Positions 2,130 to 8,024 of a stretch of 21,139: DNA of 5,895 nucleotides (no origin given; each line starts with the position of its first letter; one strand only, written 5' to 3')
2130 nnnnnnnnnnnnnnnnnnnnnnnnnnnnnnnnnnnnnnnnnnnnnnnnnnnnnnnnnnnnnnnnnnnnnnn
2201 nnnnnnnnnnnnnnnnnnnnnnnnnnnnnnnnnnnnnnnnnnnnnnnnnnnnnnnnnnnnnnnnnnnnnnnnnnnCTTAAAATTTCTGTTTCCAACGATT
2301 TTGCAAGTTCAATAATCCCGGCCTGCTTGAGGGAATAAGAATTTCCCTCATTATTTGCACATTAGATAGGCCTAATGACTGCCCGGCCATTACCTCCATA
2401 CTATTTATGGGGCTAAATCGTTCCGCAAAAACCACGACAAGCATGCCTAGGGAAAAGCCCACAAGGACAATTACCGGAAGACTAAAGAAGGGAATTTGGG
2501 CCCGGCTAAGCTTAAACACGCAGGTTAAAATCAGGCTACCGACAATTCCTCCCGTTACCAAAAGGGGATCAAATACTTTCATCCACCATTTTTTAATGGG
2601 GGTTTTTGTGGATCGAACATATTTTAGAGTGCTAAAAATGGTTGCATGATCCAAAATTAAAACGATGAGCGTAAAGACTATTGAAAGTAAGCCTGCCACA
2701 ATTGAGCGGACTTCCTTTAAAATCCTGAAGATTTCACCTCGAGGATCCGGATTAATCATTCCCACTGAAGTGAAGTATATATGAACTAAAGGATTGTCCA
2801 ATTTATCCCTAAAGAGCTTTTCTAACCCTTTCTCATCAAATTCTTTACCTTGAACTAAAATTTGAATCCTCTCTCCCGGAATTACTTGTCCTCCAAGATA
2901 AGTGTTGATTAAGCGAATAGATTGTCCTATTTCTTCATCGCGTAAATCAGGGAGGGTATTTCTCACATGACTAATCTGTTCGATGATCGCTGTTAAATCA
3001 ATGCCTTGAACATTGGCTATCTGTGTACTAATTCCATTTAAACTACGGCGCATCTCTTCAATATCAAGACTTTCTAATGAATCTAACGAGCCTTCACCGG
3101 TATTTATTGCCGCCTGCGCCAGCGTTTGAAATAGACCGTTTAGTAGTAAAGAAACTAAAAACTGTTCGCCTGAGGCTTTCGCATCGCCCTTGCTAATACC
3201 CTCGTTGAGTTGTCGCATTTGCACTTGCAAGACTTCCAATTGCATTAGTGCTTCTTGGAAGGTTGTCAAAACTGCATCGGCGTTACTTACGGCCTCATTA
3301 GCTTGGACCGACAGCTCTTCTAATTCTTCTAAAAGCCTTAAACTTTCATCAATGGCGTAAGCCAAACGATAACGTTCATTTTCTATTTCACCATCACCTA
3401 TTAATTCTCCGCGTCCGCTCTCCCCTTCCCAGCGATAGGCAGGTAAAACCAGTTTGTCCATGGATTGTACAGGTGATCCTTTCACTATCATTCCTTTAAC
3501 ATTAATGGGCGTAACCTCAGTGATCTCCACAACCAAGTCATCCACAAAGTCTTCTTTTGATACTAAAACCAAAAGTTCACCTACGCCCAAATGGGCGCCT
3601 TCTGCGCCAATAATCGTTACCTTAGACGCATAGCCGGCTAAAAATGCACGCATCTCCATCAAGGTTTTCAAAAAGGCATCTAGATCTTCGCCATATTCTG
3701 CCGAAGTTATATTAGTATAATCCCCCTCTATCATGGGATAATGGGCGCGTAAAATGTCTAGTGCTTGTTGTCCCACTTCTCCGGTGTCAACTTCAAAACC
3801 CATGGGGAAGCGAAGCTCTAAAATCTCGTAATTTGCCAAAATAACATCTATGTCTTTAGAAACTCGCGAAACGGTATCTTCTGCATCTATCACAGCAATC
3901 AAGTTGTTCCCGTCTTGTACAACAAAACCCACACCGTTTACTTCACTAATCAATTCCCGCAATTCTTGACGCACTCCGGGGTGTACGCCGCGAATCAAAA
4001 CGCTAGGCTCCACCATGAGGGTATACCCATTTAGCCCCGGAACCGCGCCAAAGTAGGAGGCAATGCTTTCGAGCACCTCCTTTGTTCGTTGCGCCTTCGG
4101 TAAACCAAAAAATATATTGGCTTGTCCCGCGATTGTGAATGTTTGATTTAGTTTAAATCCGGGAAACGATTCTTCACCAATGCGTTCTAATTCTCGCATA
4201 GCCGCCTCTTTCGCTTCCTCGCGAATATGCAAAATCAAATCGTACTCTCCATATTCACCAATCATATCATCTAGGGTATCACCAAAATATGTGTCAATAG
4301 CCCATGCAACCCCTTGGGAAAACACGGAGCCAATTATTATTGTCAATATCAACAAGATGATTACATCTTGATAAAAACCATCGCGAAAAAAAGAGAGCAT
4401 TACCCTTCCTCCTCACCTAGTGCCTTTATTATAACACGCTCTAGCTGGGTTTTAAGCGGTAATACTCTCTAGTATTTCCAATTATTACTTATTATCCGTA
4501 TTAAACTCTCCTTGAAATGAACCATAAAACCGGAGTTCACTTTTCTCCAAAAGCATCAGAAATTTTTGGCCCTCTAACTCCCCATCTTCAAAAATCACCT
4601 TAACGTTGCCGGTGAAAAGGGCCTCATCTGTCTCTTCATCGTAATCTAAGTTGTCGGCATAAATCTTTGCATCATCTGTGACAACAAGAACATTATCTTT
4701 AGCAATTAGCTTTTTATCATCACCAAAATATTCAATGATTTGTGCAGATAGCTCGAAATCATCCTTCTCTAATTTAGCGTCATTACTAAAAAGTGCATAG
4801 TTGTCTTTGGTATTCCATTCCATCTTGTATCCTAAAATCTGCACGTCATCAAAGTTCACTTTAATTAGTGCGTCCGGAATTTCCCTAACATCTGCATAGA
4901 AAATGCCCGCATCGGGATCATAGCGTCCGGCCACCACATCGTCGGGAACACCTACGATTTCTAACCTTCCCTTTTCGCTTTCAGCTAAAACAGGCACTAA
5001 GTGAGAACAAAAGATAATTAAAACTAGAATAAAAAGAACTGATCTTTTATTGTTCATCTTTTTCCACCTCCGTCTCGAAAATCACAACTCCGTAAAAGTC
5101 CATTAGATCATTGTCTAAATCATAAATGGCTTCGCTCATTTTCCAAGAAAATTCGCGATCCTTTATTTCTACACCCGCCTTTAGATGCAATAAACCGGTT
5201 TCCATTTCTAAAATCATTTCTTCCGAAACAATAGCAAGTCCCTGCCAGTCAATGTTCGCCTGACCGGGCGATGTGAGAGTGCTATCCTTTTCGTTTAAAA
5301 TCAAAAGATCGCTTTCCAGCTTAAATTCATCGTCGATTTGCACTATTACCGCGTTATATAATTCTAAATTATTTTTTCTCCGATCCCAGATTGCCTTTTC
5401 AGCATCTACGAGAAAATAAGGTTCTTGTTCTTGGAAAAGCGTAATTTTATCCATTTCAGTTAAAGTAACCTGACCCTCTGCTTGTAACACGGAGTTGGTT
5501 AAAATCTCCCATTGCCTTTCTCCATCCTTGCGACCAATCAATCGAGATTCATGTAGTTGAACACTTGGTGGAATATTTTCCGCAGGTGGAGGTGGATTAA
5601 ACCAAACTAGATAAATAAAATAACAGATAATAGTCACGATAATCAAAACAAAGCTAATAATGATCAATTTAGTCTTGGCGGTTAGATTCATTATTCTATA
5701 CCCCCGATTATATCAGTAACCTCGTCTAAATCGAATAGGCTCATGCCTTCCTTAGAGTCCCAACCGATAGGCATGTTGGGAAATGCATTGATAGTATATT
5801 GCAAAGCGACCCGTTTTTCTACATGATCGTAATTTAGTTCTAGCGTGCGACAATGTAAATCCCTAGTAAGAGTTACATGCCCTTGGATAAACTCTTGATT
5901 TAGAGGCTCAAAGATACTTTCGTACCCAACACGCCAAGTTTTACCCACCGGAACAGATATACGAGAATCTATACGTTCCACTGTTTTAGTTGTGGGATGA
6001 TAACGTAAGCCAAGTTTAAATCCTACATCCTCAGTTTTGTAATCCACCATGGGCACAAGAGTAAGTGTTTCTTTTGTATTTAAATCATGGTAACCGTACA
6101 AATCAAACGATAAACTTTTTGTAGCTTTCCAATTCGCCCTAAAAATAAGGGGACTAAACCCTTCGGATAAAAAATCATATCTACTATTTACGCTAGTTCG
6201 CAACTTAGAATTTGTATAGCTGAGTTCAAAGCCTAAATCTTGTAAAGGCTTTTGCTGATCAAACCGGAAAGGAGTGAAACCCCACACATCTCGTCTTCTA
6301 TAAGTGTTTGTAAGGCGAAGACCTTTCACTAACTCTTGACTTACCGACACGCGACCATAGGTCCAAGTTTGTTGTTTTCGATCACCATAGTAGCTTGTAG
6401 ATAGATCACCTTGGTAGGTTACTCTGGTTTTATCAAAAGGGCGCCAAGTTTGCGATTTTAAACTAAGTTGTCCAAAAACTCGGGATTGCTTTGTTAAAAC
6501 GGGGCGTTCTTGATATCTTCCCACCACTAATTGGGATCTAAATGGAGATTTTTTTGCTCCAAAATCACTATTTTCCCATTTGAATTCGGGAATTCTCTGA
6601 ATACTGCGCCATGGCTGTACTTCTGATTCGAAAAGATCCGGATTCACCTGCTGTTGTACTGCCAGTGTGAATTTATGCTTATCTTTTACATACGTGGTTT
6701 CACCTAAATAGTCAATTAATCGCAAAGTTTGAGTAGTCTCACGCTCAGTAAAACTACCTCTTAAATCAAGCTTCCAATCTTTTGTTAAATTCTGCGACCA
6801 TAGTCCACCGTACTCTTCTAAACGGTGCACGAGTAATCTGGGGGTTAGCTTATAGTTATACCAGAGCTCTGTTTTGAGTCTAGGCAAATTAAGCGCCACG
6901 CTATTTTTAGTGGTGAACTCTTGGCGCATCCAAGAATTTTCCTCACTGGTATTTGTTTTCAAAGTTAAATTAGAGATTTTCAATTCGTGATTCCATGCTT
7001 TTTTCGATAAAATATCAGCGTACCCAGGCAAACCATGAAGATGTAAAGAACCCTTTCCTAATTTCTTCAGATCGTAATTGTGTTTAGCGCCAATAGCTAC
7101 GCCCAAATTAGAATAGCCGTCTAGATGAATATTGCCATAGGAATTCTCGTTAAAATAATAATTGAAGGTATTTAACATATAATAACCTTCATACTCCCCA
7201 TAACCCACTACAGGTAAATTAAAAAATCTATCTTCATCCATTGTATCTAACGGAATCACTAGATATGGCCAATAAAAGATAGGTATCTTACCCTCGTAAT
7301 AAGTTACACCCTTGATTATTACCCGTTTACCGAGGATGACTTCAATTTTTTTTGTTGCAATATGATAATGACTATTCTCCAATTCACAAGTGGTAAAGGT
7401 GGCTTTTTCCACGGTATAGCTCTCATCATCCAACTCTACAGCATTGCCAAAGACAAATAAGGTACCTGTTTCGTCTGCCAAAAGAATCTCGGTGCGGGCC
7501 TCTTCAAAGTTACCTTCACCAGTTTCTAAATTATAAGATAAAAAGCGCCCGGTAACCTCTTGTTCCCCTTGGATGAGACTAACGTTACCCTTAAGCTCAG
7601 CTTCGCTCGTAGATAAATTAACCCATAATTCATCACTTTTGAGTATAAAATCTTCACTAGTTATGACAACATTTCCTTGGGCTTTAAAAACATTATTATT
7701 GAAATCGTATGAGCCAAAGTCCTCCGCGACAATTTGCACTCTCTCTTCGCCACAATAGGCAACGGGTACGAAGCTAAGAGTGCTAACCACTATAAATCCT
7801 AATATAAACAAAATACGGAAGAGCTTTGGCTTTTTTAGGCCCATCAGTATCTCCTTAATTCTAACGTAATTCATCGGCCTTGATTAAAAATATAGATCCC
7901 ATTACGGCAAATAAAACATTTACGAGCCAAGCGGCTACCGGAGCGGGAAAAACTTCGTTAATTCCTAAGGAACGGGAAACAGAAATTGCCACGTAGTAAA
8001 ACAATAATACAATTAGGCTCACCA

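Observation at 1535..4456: Orphan ABC pair with a giant periplasmic coiled-coil membrane subunit, embedded between lptA and fabZ/lptB: candidate undescribed envelope machine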

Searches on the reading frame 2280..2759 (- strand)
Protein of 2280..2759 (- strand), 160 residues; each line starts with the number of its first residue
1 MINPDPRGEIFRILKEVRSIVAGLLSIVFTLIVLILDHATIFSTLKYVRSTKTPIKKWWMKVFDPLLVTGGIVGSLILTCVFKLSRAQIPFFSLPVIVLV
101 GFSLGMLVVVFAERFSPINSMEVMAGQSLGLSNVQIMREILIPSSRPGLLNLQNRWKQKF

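Call 51: search_solved_structures(query=A3, max_evalue=10, show_alignments=4)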
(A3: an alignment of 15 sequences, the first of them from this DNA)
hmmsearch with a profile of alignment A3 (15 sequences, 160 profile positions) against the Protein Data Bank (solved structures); distinct sequences matched with E-value up to 10: 5.
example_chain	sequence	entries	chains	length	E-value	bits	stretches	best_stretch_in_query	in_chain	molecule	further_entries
8y5g_C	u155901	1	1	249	0.13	15.4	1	58-149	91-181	Spermidine/putrescine transport system permease protein PotC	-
8y5f_C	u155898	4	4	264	0.14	15.3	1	58-149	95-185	Spermidine/putrescine transport system permease protein PotC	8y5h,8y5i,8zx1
3dhw_A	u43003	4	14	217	0.22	14.7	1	115-152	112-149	D-methionine transport system permease protein metI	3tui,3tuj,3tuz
6cvl_A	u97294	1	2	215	0.24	14.6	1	115-152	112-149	MetI transmembrane subunit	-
6xpe_B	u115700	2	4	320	5.3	10.2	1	10-80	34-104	Zinc transporter 8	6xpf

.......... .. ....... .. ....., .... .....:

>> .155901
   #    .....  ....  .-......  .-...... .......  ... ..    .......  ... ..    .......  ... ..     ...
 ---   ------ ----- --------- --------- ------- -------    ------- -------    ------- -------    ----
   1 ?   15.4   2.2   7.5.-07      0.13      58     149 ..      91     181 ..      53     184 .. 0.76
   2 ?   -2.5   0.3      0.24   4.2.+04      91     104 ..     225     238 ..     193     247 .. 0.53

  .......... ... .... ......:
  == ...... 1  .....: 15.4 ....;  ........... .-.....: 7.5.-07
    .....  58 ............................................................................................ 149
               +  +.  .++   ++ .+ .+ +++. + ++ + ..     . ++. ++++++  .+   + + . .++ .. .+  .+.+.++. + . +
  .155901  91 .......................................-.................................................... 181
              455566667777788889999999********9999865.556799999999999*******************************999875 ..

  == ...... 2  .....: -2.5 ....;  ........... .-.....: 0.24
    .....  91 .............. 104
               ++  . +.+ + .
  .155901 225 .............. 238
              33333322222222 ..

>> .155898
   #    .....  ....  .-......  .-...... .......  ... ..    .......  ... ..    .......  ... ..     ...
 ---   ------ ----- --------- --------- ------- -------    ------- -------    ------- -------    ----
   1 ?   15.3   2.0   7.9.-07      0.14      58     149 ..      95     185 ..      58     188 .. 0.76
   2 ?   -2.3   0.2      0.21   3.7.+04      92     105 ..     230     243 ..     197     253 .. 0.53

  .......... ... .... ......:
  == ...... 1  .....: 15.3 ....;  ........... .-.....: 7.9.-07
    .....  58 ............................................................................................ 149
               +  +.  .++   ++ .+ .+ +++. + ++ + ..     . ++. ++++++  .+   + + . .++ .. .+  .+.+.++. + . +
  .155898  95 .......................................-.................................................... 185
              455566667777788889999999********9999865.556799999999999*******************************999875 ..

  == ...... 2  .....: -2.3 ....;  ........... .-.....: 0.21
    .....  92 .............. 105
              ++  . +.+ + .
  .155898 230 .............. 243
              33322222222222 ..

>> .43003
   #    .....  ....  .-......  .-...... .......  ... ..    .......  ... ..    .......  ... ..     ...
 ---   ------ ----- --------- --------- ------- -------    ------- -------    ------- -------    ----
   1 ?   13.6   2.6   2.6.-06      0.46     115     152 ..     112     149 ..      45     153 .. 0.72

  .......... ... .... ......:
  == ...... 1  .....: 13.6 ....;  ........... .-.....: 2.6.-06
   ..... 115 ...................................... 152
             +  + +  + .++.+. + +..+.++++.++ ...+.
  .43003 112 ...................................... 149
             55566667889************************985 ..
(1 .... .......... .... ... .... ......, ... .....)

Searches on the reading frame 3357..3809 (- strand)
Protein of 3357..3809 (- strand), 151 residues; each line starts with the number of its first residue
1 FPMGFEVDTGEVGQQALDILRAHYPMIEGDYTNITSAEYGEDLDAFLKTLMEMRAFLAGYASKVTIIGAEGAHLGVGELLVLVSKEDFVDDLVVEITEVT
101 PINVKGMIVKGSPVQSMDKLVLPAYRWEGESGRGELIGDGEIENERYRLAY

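Call 60: predict_structure(alignment_id=A4)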
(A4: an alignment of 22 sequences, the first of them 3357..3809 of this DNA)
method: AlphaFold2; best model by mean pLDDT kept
length: 151 residues; sequences in the alignment: 22
mean_pLDDT: 75.1   pTM: 0.56
mean pLDDT of the five models: 75.1, 71.1, 70.2, 70.1, 68.9
residues with pLDDT >= 90: 14; 70-90: 94; 50-70: 37; < 50: 6
segments of 3 or more residues with pLDDT < 50: 1-3
pLDDT, mean of each block of 10 residues (from residue 1): 55 74 65 56 76 74 80 87 79 88 86 73 88 85 65 42
secondary structure, 60 per line:
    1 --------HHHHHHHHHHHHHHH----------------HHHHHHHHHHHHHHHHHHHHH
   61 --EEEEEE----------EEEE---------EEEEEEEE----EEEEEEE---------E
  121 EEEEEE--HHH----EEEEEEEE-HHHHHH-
elements in order: H9-23 H40-60 E63-68 E79-82 E92-99 E104-110 E120-126 E136-143 H145-150

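Call 62: fold_search(model_id=the predicted structure, library=pdb)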
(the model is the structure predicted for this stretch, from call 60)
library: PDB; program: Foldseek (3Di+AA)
matches with E <= 10: 988; with E <= 0.001: 0
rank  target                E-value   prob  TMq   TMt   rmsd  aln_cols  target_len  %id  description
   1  4m0l_A                7.5e-03  1.00  0.38  0.16   5.0        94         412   18  Gamma subunit of the translation initiation factor 2 from Sulfolobus solfataricus complexed with GDP (released 2013-08-28)
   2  6h6k_C                1.1e-02  1.00  0.37  0.15   5.7        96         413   18  The structure of the FKR mutant of the archaeal translation initiation factor 2 gamma subunit in complex with GDPCP, o (released 2019-04-17)
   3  5b0o_A                1.1e-02  0.93  0.24  0.09  12.7       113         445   12  Structure of the FliH-FliI complex (released 2016-03-23)
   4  4m0l_C                1.6e-02  1.00  0.40  0.17   3.6        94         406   17  Gamma subunit of the translation initiation factor 2 from Sulfolobus solfataricus complexed with GDP (released 2013-08-28)
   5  6r8t                  1.6e-02  1.00  0.39  0.16   4.5        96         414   18  Crystal structure of aIF2gamma subunit I181T from archaeon Sulfolobus solfataricus complexed with GDPCP (released 2020-05-06)
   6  4qhy                  1.8e-02  1.00  0.38  0.15   5.5        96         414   18  The structure of aIF2gamma subunit H20F/D152A from archaeon Sulfolobus solfataricus complexed with GDPCP (released 2015-06-03)
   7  8v3w_0                1.9e-02  0.84  0.30  0.16  17.7       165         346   11  CryoEM Structure of Diffocin - precontracted - Baseplate - focused refinement on triplex region (released 2024-08-28)
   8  6r8s                  2.0e-02  1.00  0.38  0.15   4.7        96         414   18  Crystal structure of aIF2gamma subunit I181K from archaeon Sulfolobus solfataricus complexed with GDPCP (released 2020-05-06)
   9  5b0o_B                2.0e-02  0.91  0.25  0.09  11.3       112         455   12  Structure of the FliH-FliI complex (released 2016-03-23)
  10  4m2l                  2.2e-02  1.00  0.40  0.16   4.5        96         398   19  Gamma subunit of the translation initiation factor 2 from Sulfolobus solfataricus in nucleotide-free form (released 2014-03-12)
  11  6h6k_D                2.2e-02  1.00  0.38  0.15   5.3        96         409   18  The structure of the FKR mutant of the archaeal translation initiation factor 2 gamma subunit in complex with GDPCP, o (released 2019-04-17)
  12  4m0l_D                2.3e-02  1.00  0.38  0.16   4.7        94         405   17  Gamma subunit of the translation initiation factor 2 from Sulfolobus solfataricus complexed with GDP (released 2013-08-28)
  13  4nbs                  2.4e-02  1.00  0.40  0.16   4.6        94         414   17  The structure of aIF2gamma subunit H20F from archaeon Sulfolobus solfataricus complexed with GDPCP (released 2014-10-29)
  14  8phv_D                2.4e-02  1.00  0.39  0.57   4.7        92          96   17  Structure of Human selenomethionylated Cdc123 bound to domain 3 of eIF2 gamma (released 2023-08-16)
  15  6h6k_B                2.4e-02  1.00  0.39  0.16   4.7        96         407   18  The structure of the FKR mutant of the archaeal translation initiation factor 2 gamma subunit in complex with GDPCP, o (released 2019-04-17)
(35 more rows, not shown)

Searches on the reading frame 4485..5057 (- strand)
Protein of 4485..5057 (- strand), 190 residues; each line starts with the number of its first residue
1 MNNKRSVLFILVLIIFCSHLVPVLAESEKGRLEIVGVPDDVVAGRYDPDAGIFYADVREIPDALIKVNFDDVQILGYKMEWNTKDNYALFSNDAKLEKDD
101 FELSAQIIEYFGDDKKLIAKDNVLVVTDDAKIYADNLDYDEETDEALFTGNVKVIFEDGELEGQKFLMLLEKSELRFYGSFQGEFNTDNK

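Call 5: search_protein_families(library=pfam, proteins=[window:4485-5057:-], max_evalue=0.01)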
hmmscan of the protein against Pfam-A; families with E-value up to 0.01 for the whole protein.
window:4485-5057:- (190 aa): 1 family
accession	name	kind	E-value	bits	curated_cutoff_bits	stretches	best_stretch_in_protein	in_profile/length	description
PF03968.19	LptD_N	-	3.2e-06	27.8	20.4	1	131-165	1-35/113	LptA/(LptD N-terminal domain) LPS transport protein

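Call 6: search_protein_families(library=ncbifam, proteins=[window:4485-5057:-], max_evalue=0.01)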
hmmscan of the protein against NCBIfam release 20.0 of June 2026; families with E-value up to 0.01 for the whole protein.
window:4485-5057:- (190 aa): 2 families
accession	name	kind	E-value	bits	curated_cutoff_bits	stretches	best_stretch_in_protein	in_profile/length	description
TIGR03002.1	outer_YhbN_LptA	equivalog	3.1e-07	30.3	71.7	0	76-121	82-127/142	lipopolysaccharide transport periplasmic protein LptA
TIGR04409.1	LptC_YrbK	equivalog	0.0023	17.5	38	0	111-183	101-178/180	LPS export ABC transporter periplasmic protein LptC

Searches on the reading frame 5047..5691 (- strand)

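Call 5: search_protein_families(library=pfam, proteins=[window:5047-5691:-], max_evalue=0.01)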
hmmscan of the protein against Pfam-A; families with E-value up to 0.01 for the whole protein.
window:5047-5691:- (214 aa): 1 family
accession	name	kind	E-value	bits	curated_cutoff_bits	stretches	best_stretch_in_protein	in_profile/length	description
PF06835.18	LptC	-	3.2e-09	37.1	21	1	16-175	2-171/175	Lipopolysaccharide-assembly, LptC-related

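Call 6: search_protein_families(library=ncbifam, proteins=[window:5047-5691:-], max_evalue=0.01)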
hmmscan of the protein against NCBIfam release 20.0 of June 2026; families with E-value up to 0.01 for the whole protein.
window:5047-5691:- (214 aa): 1 family
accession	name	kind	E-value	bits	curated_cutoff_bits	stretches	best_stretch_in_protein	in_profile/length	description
TIGR04409.1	LptC_YrbK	equivalog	9.9e-12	44.7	38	1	14-175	3-177/180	LPS export ABC transporter periplasmic protein LptC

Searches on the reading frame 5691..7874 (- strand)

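Call 5: search_protein_families(library=pfam, proteins=[window:5691-7874:-], max_evalue=0.01)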
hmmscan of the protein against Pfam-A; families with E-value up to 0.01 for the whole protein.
window:5691-7874:- (727 aa): 2 families
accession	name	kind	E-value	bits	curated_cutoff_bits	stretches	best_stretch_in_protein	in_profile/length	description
PF03968.19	LptD_N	-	0.00045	20.9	20.4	0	50-86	4-39/113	LptA/(LptD N-terminal domain) LPS transport protein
PF13100.11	OstA_2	-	0.0064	16.6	21.2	0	58-125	47-115/158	OstA-like protein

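Call 6: search_protein_families(library=ncbifam, proteins=[window:5691-7874:-], max_evalue=0.01)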
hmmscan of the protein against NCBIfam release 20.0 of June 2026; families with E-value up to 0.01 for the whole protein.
window:5691-7874:- (727 aa): 3 families
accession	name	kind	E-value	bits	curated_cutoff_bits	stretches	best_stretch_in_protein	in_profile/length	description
NF002997.0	PRK03761.1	equivalog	2.5e-12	45.8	683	1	56-283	66-291/783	LPS assembly protein LptD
TIGR03002.1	outer_YhbN_LptA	equivalog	9.8e-05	22.3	71.7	0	43-87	7-50/142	lipopolysaccharide transport periplasmic protein LptA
TIGR04409.1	LptC_YrbK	equivalog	0.0017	17.9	38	1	64-123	108-172/180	LPS export ABC transporter periplasmic protein LptC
